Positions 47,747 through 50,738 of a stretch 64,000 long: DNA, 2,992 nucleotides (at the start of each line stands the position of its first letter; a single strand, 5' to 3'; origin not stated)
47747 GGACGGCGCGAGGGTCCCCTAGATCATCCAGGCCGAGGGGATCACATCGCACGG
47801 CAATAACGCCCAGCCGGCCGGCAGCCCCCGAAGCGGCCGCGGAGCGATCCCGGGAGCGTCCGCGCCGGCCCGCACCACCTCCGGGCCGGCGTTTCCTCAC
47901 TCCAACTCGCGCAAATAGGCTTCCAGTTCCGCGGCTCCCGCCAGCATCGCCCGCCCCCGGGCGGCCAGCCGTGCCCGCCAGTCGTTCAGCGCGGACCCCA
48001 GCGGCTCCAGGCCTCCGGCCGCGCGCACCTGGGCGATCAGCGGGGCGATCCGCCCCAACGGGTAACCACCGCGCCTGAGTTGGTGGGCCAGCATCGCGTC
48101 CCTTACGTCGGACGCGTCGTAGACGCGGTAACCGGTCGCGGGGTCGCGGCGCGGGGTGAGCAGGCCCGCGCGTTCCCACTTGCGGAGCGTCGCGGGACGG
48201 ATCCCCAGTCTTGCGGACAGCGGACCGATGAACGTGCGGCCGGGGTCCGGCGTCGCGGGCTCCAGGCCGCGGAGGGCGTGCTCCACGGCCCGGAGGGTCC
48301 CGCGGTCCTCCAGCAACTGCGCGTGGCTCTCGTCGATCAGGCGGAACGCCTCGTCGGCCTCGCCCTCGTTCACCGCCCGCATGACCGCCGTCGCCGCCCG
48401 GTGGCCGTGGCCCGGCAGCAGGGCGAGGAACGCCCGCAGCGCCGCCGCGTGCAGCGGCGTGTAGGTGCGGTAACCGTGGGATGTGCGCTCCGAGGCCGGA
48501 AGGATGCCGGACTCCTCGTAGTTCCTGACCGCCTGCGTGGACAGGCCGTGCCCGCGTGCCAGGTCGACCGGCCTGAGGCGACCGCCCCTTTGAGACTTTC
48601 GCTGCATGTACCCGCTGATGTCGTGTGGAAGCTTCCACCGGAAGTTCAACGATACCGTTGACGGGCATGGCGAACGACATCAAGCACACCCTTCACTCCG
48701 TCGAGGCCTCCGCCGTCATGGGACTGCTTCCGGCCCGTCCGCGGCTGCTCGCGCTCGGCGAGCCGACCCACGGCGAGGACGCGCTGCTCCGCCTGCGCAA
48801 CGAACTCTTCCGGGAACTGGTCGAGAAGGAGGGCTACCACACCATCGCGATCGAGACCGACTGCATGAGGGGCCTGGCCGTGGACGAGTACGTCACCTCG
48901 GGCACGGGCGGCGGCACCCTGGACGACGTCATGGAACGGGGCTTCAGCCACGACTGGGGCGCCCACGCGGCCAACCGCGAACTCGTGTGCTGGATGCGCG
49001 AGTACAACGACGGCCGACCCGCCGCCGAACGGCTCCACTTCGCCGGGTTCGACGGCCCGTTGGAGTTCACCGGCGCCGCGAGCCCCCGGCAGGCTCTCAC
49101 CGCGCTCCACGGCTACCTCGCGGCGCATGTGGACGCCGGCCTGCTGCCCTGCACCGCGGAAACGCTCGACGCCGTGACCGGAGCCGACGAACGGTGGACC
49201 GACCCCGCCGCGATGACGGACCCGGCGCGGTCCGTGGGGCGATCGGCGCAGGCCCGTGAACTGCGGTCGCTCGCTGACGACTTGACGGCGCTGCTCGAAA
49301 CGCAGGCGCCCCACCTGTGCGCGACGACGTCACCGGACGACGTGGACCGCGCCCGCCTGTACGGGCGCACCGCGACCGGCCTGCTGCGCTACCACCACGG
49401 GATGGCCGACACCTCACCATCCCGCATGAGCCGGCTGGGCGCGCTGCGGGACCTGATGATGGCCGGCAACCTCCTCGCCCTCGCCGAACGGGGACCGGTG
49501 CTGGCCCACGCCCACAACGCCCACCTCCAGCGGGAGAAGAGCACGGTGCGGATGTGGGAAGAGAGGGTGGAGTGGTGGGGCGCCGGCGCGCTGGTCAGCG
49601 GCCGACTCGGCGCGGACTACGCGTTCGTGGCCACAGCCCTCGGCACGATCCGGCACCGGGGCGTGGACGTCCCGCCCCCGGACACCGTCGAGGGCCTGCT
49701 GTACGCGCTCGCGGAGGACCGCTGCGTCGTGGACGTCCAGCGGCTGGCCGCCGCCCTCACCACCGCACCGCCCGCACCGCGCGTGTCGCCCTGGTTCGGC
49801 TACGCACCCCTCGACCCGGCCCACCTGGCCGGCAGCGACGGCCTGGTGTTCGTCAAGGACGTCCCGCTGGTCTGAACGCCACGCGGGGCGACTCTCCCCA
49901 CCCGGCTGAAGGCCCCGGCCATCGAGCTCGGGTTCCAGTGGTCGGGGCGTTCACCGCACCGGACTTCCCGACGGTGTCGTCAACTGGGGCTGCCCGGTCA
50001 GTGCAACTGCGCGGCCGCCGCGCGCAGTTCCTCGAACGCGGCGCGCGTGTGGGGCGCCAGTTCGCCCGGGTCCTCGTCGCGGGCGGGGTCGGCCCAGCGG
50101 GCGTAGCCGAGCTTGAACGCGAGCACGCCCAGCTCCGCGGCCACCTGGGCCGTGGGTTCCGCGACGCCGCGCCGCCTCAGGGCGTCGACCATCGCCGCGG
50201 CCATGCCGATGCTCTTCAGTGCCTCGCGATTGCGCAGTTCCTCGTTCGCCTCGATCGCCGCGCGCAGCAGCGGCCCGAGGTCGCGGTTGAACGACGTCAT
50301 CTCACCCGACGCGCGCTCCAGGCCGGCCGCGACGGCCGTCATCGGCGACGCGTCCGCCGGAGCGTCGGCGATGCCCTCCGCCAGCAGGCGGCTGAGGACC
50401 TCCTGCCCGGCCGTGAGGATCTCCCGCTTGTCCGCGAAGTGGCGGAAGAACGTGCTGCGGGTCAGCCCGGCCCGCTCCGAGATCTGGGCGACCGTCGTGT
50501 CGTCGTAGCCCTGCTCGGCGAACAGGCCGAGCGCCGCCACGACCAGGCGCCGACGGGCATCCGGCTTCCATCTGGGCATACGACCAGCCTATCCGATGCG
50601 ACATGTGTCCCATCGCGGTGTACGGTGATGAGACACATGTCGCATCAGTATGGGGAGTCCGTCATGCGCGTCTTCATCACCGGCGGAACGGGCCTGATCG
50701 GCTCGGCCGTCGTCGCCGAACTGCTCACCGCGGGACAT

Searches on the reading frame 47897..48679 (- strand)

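Call 31: search_protein_families(library=pfam, proteins=[window:47897-48679:-], max_evalue=0.001)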
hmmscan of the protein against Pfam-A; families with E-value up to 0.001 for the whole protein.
window:47897-48679:- (260 aa): 3 families
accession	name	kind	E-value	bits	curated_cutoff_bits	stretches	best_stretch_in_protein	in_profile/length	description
PF13411.12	MerR_1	-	3.2e-22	78.8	21.6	2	151-216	3-67/69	MerR HTH family regulatory protein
PF00376.29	MerR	-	1.2e-21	76.7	28.2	2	151-187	2-38/38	MerR family regulatory protein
PF13338.12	AbiEi_4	-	0.00074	20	25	0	30-60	9-38/49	Transcriptional regulator, AbiEi antitoxin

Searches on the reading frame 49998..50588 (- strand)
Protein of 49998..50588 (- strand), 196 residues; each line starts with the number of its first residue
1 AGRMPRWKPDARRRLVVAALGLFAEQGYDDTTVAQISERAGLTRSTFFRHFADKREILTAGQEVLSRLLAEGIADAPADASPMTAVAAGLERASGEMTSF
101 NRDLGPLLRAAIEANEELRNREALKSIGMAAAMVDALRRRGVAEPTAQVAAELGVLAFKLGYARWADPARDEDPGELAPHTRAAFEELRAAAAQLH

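Call 31: search_protein_families(library=pfam, proteins=[window:49998-50588:-], max_evalue=0.001)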
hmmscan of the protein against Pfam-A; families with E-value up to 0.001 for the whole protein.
window:49998-50588:- (196 aa): 2 families
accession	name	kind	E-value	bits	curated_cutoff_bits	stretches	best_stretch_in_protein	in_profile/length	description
PF00440.29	TetR_N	-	7.6e-15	54.9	24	1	16-60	2-46/47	Bacterial regulatory proteins, tetR family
PF09339.16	HTH_IclR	-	0.00024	21.3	22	0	18-50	7-38/52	IclR helix-turn-helix domain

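Call 79: find_encoding_contigs(protein=window:49998-50579:-, flank=10000, max_places=6)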
Protein window:49998-50579:- (193 aa): no gene with exactly this product is on record in the collection.
